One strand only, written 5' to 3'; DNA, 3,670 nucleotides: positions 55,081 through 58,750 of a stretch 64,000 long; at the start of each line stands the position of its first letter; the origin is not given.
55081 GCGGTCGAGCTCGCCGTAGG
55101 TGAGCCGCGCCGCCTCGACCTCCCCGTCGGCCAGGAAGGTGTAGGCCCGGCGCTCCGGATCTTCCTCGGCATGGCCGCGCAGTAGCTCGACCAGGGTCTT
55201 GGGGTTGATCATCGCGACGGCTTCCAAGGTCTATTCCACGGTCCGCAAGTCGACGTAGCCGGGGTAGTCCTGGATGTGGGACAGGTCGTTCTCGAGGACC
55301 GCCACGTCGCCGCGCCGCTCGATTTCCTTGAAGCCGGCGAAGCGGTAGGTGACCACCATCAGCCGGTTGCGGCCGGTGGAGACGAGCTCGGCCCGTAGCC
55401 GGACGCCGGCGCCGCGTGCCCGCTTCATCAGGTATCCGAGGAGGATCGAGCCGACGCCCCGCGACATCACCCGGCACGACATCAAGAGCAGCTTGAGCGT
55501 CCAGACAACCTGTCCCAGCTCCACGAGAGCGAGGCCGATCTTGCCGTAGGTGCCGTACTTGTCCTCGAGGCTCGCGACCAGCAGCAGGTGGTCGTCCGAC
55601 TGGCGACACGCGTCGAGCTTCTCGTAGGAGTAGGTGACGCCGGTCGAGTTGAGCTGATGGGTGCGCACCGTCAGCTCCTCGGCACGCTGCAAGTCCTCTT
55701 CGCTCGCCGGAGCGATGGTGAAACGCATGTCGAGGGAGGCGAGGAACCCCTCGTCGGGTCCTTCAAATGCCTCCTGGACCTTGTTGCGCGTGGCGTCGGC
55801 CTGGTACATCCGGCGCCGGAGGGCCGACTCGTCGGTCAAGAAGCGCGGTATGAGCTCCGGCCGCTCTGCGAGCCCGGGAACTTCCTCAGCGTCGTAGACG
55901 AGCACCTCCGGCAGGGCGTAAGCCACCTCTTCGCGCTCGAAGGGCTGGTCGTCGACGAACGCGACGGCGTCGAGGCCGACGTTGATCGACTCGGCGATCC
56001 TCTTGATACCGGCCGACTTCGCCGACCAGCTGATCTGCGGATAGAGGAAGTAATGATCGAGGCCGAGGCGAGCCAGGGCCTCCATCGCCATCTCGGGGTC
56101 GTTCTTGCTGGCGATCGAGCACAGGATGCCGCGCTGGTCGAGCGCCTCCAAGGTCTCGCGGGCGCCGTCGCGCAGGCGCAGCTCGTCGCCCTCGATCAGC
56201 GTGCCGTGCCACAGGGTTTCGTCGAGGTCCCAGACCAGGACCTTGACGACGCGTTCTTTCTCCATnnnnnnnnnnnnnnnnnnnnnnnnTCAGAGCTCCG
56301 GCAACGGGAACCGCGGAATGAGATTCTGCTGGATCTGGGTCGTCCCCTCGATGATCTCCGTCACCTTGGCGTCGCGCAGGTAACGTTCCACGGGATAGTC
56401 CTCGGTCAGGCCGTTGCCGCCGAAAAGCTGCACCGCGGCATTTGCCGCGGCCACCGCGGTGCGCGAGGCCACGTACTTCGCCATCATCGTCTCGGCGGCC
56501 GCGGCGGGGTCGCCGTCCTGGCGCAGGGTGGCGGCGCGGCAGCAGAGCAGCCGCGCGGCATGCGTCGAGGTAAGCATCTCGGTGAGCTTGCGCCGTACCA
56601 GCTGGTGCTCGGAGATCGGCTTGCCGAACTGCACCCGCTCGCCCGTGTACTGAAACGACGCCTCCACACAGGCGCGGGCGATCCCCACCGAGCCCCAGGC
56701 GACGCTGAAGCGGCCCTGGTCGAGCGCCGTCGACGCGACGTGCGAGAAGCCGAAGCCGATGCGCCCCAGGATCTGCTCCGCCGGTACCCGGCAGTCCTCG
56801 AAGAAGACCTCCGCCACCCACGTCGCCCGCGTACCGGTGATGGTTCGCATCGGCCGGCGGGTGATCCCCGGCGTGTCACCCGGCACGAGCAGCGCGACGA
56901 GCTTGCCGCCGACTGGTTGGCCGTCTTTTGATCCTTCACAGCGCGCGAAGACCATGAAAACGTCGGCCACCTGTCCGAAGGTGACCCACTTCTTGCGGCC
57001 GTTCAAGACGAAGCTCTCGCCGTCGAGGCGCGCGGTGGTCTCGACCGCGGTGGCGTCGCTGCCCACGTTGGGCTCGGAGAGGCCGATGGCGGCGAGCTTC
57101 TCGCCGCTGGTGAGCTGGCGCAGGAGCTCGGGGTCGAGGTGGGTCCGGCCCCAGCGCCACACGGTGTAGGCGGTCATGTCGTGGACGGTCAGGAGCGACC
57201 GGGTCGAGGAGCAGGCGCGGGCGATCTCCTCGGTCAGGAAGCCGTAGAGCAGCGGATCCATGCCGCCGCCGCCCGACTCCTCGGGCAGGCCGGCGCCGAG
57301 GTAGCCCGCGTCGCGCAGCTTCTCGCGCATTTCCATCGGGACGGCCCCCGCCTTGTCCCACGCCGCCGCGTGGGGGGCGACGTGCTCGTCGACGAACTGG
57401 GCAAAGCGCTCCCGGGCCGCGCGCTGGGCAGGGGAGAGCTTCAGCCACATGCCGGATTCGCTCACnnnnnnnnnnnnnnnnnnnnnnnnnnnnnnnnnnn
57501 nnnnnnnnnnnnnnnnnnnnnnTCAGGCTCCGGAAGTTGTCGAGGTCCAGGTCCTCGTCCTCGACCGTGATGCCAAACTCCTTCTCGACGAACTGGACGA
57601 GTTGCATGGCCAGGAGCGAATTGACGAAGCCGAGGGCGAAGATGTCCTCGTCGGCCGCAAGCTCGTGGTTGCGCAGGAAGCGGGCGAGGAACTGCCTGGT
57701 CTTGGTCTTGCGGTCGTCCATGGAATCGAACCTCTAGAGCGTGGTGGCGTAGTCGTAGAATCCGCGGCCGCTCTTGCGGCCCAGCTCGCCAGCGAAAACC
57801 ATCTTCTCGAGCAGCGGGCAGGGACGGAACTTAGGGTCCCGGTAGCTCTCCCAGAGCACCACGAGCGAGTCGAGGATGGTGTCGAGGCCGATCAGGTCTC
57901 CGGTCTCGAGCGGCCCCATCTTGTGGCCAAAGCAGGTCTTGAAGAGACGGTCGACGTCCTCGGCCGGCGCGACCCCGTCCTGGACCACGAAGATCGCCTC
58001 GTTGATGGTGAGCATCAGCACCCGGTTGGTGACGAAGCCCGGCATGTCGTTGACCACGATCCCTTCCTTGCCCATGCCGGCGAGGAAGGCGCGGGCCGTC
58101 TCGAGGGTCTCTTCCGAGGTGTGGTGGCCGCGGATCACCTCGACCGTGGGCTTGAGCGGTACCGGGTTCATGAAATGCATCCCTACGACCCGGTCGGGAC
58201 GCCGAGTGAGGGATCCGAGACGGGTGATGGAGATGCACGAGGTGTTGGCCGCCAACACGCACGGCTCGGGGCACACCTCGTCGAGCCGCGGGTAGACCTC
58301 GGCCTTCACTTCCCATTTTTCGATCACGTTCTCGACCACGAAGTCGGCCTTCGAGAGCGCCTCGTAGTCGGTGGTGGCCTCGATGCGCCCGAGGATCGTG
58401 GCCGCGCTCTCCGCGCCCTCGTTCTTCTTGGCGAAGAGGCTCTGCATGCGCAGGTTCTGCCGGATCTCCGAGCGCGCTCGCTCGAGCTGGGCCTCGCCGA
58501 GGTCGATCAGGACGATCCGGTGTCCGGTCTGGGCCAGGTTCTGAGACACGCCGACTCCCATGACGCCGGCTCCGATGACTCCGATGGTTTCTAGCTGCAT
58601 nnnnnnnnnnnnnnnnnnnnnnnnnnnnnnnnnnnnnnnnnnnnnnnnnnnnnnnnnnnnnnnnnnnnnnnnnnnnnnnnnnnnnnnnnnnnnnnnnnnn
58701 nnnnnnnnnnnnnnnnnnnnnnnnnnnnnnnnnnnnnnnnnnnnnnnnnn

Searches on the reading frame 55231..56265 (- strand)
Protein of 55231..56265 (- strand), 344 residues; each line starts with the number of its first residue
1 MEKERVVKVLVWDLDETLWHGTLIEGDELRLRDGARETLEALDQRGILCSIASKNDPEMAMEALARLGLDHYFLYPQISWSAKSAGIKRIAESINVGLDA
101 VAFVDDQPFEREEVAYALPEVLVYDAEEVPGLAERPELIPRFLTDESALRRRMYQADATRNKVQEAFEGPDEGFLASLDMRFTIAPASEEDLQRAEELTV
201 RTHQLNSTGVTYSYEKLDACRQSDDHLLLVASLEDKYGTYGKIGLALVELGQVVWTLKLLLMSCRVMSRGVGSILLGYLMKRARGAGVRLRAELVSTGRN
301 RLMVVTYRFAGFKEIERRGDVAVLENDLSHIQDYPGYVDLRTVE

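Call 7: search_protein_families(library=pfam, proteins=[window:55231-56265:-], max_evalue=0.001)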
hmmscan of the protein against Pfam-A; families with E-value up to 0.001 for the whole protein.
window:55231-56265:- (344 aa): 3 families
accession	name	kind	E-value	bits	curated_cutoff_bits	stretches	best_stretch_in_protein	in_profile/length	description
PF00702.32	Hydrolase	-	1.7e-10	42.1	26.4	1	25-107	93-180/191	haloacid dehalogenase-like hydrolase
PF12689.13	Acid_PPase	-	3.2e-08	34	27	1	26-116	41-143/169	Acid Phosphatase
PF13419.12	HAD_2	-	1.6e-06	28.8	23.8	1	27-109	76-163/178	Haloacid dehalogenase-like hydrolase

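Call 79: search_protein_families(library=ncbifam, proteins=[window:55231-56265:-], max_evalue=0.001)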
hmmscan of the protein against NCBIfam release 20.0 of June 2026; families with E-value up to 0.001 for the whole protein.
window:55231-56265:- (344 aa): 3 families
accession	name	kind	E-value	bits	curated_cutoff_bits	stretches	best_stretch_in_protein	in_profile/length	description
TIGR01686.1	FkbH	subfamily_domain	1.5e-80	270.8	146.65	1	6-313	2-320/323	FkbH domain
TIGR01681.1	HAD-SF-IIIC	subfamily_domain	4.9e-16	59.8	35.75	1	8-117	1-131/132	HAD-IIIC family phosphatase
TIGR01685.1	MDP-1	equivalog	6.2e-07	29.7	53.75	1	25-109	40-141/174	magnesium-dependent phosphatase-1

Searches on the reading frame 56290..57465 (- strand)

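Call 7: search_protein_families(library=pfam, proteins=[window:56290-57465:-], max_evalue=0.001)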
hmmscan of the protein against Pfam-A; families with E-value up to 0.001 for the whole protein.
window:56290-57465:- (391 aa): 4 families
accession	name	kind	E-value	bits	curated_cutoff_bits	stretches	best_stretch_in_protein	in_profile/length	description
PF00441.29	Acyl-CoA_dh_1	-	2e-47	161.5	22.4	1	242-385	5-147/150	Acyl-CoA dehydrogenase, C-terminal domain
PF02771.21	Acyl-CoA_dh_N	-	1.9e-26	93.1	22.9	1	12-122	2-113/113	Acyl-CoA dehydrogenase, N-terminal domain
PF02770.24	Acyl-CoA_dh_M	-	1.2e-24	86.8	33.3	1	126-225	1-97/97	Acyl-CoA dehydrogenase, middle domain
PF08028.16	Acyl-CoA_dh_2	-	4.1e-23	82.6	22.7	1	259-371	7-128/134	Acyl-CoA dehydrogenase, C-terminal domain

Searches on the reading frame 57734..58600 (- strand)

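Call 7: search_protein_families(library=pfam, proteins=[window:57734-58600:-], max_evalue=0.001)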
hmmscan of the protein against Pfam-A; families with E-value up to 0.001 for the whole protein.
window:57734-58600:- (288 aa): 5 families
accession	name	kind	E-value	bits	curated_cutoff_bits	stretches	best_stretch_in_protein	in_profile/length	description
PF02737.24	3HCDH_N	-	1.9e-57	194.5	22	1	5-185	1-179/180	3-hydroxyacyl-CoA dehydrogenase, NAD binding domain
PF00725.27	3HCDH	-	1.1e-32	112.8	22.1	1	188-284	1-97/97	3-hydroxyacyl-CoA dehydrogenase, C-terminal domain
PF03446.21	NAD_binding_2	-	3.5e-06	27.5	21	1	5-84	1-74/161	NAD binding domain of 6-phosphogluconate dehydrogenase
PF03807.23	F420_oxidored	-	0.00018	22.5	21.6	0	5-89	1-64/94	NADP oxidoreductase coenzyme F420-dependent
PF02254.24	TrkA_N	-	0.00022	22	23.8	0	8-45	3-40/116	TrkA-N domain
